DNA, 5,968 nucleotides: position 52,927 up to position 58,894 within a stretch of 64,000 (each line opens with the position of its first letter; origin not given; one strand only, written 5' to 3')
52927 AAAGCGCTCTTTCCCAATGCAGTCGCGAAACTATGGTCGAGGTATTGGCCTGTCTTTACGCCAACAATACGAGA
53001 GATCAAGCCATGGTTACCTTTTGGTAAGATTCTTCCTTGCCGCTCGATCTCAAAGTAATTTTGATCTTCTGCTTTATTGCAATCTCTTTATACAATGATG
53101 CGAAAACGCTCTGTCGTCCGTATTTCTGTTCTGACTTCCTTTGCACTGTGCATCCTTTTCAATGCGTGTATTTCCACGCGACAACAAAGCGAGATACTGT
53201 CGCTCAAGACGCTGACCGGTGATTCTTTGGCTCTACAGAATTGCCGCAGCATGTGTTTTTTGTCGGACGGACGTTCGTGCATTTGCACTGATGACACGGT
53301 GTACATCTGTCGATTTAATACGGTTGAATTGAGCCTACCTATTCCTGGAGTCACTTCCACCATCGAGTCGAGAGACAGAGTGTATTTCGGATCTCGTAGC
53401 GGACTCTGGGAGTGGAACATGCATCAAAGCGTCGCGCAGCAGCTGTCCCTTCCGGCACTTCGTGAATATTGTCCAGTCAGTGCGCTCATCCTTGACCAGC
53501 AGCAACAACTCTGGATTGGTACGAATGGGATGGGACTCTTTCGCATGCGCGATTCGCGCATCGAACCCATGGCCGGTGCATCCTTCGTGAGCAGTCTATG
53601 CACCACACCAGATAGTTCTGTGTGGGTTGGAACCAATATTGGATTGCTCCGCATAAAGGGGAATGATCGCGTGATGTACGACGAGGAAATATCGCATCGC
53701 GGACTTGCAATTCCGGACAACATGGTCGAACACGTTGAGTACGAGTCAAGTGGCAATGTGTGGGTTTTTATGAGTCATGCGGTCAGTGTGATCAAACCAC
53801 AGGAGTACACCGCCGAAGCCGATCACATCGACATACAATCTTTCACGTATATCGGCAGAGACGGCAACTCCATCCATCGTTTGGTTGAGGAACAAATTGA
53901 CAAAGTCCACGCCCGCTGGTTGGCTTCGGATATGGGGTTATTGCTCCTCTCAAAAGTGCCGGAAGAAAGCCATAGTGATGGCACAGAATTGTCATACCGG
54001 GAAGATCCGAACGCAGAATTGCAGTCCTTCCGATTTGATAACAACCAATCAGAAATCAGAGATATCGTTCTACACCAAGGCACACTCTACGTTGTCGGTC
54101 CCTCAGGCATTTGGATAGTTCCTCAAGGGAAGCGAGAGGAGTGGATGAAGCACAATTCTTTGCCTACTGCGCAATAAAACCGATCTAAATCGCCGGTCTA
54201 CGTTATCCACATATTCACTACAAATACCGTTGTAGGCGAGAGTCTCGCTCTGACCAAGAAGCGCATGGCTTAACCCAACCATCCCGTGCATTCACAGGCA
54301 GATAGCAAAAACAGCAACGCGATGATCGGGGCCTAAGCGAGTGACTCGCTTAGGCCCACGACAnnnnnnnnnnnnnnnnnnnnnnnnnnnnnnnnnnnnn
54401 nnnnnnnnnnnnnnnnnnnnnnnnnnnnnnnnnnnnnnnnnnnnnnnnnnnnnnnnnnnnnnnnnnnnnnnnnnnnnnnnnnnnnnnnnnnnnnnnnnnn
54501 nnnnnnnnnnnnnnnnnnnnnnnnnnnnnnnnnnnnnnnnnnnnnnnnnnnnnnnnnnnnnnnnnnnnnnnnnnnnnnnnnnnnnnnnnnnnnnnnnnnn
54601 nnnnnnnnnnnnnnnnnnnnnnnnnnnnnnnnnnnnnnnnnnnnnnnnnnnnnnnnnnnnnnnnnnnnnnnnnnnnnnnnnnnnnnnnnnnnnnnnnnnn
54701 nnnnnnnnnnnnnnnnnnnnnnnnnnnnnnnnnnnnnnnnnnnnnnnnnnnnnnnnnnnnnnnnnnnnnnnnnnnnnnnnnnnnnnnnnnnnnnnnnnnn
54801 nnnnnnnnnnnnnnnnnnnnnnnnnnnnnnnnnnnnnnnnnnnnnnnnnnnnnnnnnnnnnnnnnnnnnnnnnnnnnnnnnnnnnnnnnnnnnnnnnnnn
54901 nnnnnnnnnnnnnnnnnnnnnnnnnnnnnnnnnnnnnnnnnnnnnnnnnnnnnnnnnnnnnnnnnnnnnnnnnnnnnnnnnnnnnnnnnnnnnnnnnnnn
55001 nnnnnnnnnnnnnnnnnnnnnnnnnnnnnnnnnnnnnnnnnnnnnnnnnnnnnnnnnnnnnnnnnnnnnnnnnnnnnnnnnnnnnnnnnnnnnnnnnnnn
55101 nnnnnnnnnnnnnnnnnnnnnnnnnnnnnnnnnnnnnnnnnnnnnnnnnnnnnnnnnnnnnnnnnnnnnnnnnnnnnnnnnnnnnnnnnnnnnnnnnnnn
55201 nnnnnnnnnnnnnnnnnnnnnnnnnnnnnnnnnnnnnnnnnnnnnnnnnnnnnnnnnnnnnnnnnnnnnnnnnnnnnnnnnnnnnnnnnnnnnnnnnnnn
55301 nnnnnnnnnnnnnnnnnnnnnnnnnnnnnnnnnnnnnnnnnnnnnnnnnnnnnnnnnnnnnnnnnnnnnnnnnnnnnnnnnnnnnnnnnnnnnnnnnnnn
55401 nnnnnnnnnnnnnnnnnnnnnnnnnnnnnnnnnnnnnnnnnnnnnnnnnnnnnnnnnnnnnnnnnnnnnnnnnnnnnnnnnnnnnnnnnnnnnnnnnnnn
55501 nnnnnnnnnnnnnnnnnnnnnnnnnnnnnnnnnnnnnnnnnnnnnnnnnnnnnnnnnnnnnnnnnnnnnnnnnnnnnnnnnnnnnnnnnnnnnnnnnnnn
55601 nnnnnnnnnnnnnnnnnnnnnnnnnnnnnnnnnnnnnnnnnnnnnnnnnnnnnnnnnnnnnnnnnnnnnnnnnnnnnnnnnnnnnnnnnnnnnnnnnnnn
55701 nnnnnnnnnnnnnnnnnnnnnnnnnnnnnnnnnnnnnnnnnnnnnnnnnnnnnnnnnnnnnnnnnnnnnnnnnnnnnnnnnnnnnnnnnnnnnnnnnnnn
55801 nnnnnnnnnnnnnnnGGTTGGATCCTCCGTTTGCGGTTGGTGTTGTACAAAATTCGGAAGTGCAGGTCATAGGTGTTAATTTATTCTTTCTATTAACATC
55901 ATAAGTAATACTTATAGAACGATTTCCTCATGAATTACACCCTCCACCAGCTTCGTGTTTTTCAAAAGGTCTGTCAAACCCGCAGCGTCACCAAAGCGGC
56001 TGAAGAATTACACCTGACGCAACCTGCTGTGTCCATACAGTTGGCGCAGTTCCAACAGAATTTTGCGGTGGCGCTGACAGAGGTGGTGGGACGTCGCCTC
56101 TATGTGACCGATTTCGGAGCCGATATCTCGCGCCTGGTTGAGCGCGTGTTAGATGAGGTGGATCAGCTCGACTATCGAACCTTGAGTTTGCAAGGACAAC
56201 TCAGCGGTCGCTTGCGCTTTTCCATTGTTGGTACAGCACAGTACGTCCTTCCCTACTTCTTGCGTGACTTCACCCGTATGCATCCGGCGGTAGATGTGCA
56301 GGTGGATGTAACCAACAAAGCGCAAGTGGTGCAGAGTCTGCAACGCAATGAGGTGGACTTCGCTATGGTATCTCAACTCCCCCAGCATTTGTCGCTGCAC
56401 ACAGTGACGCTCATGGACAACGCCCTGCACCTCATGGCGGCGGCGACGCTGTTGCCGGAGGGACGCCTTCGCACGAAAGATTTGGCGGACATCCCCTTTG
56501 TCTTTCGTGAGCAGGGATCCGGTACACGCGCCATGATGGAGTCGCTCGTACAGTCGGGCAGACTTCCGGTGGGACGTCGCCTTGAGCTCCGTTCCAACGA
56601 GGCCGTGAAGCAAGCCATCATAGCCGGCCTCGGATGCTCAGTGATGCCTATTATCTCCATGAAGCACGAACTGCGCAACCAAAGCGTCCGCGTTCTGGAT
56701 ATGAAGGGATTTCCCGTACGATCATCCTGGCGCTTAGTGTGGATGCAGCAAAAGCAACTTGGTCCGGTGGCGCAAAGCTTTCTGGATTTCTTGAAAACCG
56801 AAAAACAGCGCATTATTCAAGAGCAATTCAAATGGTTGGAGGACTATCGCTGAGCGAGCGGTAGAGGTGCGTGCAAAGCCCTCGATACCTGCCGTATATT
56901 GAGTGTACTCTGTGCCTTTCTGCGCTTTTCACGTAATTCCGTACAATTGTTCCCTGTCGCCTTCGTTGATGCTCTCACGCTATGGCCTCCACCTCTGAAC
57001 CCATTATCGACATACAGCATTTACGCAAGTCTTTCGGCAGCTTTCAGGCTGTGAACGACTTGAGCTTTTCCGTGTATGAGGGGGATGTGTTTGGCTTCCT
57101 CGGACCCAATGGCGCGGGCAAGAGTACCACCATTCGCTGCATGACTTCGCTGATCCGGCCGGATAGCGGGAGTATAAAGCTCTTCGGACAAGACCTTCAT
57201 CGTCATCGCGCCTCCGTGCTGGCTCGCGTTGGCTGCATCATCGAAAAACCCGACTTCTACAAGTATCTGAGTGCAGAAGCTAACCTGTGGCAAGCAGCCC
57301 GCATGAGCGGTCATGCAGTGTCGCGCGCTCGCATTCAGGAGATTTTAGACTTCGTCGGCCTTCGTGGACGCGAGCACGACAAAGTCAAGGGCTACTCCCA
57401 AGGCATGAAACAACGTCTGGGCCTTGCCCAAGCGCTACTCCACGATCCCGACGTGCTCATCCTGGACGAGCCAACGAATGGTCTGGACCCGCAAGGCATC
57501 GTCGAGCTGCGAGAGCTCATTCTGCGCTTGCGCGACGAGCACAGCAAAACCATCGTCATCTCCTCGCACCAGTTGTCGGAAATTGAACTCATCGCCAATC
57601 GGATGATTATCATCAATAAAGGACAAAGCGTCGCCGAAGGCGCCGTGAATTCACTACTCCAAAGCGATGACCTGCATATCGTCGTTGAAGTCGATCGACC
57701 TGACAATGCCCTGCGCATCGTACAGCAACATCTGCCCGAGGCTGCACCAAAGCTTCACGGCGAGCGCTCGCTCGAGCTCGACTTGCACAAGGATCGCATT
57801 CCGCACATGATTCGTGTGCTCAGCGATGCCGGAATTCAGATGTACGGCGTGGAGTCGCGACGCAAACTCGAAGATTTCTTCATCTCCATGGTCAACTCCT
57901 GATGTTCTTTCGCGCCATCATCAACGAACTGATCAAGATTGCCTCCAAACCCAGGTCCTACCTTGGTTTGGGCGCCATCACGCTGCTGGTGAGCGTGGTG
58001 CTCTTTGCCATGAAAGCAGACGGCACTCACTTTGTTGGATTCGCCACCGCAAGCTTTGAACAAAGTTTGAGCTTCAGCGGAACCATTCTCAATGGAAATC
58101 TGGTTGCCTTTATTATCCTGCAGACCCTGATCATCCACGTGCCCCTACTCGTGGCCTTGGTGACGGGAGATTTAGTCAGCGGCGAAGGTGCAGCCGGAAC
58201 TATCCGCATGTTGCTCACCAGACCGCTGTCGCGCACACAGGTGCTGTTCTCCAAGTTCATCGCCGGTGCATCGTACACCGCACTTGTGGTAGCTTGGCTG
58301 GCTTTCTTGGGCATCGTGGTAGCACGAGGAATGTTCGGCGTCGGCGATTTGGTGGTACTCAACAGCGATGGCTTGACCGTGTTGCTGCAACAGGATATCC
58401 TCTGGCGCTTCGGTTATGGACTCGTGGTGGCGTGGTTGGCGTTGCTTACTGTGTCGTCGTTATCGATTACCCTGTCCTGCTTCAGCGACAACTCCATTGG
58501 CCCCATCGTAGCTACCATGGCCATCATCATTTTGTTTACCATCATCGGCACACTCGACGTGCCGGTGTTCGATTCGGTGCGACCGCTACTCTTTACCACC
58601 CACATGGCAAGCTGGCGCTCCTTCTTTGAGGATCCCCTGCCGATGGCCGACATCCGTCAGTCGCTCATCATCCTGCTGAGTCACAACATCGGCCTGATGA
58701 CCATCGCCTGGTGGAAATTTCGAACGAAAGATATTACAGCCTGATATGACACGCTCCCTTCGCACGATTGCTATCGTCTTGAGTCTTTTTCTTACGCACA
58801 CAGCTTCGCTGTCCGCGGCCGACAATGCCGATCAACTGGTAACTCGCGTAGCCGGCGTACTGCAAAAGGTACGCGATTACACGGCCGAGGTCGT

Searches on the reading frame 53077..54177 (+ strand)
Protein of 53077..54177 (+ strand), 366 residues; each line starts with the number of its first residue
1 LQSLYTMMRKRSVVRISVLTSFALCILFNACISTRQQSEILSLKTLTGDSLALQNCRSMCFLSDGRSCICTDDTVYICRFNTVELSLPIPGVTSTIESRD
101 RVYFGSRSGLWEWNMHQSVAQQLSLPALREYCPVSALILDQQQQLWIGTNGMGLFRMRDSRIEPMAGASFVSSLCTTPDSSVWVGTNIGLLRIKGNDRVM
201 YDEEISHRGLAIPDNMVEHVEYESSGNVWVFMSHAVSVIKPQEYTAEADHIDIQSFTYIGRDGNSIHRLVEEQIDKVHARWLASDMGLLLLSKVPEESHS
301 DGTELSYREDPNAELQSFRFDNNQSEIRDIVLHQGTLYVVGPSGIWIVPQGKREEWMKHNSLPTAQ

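Call 29: search_protein_families(library=pfam, proteins=[window:53077-54177:+])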
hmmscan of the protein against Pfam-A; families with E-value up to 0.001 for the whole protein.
window:53077-54177:+ (366 aa): 1 family
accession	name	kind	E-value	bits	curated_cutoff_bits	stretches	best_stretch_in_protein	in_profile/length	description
PF07494.17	Reg_prop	-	3.9e-09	36.1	20.4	0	133-151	6-24/24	Two component regulator propeller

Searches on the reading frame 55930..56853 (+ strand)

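Call 29: search_protein_families(library=pfam, proteins=[window:55930-56853:+])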
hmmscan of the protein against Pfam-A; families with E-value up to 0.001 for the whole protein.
window:55930-56853:+ (307 aa): 3 families
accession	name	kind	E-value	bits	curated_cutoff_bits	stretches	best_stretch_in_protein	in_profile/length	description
PF03466.25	LysR_substrate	-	1.6e-43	149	28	1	89-291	2-207/209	LysR substrate binding domain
PF00126.33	HTH_1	-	2.1e-16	60.1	26.6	1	5-63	1-59/60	Bacterial regulatory helix-turn-helix protein, lysR family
PF12727.12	PBP_like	-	7.3e-06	25.7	27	1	140-235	45-145/193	PBP superfamily domain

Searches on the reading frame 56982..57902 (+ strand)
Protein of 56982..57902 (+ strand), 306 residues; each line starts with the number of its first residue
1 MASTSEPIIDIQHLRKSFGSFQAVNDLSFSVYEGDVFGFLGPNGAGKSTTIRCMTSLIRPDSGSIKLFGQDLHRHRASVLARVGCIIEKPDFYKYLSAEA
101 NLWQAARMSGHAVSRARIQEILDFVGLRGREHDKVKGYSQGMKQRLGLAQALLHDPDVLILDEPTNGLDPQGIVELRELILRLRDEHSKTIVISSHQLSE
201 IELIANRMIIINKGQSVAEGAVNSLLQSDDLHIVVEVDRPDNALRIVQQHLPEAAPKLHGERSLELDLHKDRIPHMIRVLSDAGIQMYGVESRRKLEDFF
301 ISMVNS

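Call 51: search_protein_families(library=pfam, proteins=[window:56982-57902:+], max_evalue=0.00001)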
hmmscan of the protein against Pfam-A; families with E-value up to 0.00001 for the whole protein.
window:56982-57902:+ (306 aa): 2 families
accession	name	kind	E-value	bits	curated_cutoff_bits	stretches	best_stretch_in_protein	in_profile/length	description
PF00005.33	ABC_tran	-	1.8e-32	113.2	25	1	24-166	1-137/137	ABC transporter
PF13304.12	AAA_21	-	5.5e-13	50.1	27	1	138-200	238-302/304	AAA domain, putative AbiEii toxin, Type IV TA system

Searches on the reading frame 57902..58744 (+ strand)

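Call 51: search_protein_families(library=pfam, proteins=[window:57902-58744:+], max_evalue=0.00001)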
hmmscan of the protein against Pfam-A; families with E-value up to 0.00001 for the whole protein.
window:57902-58744:+ (280 aa): 2 families
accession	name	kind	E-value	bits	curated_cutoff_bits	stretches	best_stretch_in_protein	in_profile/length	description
PF12730.13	ABC2_membrane_4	-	3.9e-10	40.4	27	1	6-210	2-177/179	ABC-2 family transporter protein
PF12679.13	ABC2_membrane_2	-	5.9e-08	32.7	27.2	1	46-217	38-200/283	ABC-2 family transporter protein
